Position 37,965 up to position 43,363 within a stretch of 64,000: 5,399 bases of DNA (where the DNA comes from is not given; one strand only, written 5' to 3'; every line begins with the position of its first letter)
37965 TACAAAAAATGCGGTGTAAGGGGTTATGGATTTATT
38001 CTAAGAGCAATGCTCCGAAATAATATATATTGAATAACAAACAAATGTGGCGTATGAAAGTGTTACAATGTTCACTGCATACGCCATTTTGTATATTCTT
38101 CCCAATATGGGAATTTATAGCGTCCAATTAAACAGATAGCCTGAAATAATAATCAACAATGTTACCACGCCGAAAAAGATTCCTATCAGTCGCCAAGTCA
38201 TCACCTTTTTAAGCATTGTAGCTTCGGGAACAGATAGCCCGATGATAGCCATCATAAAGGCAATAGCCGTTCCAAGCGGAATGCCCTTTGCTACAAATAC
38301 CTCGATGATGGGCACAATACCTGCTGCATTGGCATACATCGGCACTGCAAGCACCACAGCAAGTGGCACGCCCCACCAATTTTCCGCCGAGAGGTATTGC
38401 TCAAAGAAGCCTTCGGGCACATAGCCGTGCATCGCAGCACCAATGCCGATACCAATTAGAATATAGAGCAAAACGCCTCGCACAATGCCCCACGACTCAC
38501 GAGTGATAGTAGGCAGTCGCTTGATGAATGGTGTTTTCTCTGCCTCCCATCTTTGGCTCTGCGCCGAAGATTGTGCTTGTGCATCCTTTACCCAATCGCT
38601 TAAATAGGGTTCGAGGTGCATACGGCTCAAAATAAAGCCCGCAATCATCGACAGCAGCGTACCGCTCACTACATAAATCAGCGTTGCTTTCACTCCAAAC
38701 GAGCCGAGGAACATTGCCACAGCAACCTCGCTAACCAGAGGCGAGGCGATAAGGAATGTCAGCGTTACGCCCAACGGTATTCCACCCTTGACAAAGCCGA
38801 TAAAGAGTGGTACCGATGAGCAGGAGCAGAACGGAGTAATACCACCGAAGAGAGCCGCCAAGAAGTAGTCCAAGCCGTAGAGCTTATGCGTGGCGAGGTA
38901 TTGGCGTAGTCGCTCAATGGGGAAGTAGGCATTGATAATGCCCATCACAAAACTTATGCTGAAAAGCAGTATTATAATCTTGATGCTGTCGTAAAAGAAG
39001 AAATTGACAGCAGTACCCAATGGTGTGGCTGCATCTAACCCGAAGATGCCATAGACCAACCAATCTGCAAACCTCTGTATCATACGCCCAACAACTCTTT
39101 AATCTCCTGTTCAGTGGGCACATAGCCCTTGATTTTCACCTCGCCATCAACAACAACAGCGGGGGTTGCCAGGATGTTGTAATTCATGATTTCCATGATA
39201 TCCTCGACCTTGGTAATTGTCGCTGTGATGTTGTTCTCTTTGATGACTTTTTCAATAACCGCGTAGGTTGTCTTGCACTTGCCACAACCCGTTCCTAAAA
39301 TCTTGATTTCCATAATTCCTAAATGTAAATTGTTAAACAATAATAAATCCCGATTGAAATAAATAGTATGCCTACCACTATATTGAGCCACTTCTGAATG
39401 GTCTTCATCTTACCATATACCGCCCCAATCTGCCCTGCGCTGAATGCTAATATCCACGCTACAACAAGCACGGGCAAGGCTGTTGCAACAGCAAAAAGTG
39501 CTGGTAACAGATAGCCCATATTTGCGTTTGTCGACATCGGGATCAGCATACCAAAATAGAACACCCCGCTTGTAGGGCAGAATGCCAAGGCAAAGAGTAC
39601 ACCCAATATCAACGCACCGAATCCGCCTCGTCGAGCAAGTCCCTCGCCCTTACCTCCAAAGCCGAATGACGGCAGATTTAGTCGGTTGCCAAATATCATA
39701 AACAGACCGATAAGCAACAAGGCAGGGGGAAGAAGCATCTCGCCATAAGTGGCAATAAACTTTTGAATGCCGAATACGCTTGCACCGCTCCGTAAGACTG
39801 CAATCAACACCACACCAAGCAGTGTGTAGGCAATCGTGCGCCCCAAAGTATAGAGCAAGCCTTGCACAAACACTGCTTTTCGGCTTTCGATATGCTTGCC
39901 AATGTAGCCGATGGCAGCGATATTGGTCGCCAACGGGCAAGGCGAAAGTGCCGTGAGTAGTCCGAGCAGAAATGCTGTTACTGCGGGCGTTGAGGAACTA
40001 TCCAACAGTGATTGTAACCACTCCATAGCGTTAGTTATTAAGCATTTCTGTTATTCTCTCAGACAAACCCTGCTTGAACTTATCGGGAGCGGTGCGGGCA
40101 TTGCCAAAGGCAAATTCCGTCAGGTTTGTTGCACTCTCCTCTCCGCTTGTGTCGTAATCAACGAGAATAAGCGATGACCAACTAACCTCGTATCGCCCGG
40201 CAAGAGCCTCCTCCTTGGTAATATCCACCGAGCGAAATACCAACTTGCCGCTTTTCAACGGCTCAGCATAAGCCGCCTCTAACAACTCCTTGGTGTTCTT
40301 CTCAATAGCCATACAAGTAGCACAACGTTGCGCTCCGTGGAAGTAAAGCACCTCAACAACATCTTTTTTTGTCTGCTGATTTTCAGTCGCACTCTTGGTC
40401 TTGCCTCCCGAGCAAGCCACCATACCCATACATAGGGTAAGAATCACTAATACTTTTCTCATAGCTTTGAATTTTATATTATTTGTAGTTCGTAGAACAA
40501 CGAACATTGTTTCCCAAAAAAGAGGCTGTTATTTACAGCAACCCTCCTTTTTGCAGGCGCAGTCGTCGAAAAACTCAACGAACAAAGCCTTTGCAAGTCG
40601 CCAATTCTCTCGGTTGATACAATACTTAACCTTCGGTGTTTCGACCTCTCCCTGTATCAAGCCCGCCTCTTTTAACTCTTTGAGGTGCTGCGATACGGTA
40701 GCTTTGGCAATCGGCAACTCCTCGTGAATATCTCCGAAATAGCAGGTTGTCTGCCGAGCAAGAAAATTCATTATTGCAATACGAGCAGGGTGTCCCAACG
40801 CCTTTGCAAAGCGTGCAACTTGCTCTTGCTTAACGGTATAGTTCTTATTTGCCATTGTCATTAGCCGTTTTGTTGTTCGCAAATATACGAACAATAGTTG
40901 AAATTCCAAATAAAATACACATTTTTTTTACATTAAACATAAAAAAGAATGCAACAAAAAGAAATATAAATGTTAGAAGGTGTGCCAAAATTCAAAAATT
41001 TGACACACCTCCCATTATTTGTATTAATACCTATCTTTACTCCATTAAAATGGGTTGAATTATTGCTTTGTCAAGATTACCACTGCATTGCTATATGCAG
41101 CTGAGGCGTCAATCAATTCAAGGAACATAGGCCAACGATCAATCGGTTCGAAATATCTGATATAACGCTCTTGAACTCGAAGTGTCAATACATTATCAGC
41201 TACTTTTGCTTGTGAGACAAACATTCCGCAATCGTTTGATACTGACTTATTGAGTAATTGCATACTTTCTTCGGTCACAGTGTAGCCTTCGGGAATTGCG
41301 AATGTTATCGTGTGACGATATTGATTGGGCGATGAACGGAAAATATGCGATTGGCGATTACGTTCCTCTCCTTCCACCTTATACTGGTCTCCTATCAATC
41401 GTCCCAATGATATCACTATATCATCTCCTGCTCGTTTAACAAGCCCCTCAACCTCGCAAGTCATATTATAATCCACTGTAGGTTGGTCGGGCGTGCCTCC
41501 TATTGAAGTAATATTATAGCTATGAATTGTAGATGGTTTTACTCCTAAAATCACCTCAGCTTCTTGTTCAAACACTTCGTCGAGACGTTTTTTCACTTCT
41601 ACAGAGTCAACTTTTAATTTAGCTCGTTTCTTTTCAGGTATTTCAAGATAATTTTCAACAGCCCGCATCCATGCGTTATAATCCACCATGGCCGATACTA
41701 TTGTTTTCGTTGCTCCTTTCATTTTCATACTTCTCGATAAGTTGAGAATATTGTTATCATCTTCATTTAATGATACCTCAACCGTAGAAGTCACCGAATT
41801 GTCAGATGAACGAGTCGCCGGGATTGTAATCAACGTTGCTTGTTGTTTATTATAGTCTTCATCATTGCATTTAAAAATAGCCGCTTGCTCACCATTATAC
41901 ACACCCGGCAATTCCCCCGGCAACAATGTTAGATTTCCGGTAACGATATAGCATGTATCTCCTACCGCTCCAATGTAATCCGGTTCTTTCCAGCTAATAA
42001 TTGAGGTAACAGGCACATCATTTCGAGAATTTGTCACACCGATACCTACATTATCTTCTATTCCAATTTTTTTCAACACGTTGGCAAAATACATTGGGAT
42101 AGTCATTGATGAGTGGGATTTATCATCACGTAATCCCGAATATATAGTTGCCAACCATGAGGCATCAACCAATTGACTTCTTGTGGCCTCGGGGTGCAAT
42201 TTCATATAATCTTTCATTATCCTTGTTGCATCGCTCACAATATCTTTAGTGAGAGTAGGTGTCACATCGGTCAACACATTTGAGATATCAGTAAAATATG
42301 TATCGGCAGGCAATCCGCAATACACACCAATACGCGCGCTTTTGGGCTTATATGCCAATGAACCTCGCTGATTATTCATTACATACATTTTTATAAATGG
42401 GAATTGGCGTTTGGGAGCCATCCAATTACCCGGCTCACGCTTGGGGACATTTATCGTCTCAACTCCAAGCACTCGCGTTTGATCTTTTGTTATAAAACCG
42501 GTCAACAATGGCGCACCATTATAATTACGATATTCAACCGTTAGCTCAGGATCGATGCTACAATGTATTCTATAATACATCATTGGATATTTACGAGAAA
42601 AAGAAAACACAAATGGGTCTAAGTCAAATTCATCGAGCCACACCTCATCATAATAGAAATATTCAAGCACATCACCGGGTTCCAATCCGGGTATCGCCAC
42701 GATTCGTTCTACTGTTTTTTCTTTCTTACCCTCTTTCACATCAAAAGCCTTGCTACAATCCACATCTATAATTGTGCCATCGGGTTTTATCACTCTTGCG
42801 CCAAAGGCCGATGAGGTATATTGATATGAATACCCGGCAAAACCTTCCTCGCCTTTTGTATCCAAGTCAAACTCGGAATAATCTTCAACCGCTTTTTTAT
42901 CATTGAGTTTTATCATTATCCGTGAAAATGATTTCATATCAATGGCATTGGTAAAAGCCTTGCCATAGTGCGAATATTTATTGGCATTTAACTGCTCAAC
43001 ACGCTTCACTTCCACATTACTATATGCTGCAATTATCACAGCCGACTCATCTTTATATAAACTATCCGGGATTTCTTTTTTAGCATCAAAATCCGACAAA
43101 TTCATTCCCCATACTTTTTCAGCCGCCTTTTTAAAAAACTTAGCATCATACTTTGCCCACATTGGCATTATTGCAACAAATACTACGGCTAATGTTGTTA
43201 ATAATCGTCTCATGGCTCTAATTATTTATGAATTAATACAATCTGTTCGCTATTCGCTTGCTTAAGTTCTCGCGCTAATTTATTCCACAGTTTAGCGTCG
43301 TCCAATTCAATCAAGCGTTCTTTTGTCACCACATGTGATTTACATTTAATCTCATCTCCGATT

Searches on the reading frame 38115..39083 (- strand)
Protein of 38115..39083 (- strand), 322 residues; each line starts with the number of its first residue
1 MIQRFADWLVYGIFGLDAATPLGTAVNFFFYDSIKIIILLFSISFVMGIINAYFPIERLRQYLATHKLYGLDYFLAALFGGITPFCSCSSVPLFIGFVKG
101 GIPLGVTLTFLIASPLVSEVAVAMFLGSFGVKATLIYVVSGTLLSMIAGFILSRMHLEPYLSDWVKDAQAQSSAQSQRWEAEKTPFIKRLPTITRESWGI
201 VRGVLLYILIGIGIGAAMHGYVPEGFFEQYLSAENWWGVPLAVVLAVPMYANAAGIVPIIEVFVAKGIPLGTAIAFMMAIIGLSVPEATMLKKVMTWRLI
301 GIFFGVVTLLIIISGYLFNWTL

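Call 80: search_protein_families(library=pfam, proteins=[window:38115-39083:-], max_evalue=0.00001)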
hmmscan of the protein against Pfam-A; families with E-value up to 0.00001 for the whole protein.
window:38115-39083:- (322 aa): 1 family
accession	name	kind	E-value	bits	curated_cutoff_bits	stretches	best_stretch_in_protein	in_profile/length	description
PF03773.19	ArsP_1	-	2.9e-65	220.8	32.3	1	23-319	3-293/294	Predicted permease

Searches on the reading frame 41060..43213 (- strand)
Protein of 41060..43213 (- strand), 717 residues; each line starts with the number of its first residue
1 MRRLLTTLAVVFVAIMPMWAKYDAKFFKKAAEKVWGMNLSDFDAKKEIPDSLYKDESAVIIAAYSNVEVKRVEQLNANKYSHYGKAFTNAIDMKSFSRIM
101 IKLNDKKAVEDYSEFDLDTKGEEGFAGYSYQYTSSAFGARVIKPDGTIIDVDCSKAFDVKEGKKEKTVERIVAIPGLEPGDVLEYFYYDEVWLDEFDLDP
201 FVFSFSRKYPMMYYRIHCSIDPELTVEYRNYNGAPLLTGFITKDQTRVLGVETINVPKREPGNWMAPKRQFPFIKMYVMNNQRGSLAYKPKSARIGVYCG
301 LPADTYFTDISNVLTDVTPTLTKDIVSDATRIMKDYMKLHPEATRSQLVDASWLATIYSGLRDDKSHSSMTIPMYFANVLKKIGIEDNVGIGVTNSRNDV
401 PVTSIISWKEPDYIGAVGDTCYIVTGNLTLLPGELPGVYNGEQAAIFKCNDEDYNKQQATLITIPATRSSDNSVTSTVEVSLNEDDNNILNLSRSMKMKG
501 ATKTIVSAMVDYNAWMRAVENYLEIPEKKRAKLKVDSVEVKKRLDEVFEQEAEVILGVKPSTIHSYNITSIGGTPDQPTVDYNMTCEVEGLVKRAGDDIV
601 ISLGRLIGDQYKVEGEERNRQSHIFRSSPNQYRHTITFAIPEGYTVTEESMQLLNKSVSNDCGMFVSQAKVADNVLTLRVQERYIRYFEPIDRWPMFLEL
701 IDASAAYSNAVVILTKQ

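Call 80: search_protein_families(library=pfam, proteins=[window:41060-43213:-], max_evalue=0.00001)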
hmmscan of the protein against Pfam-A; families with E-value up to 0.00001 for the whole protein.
window:41060-43213:- (717 aa): 1 family
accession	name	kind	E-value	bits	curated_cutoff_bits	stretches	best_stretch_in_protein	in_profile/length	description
PF12969.12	DUF3857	-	4.1e-08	33.9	24.6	1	99-238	11-147/170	Domain of Unknown Function with PDB structure (DUF3857)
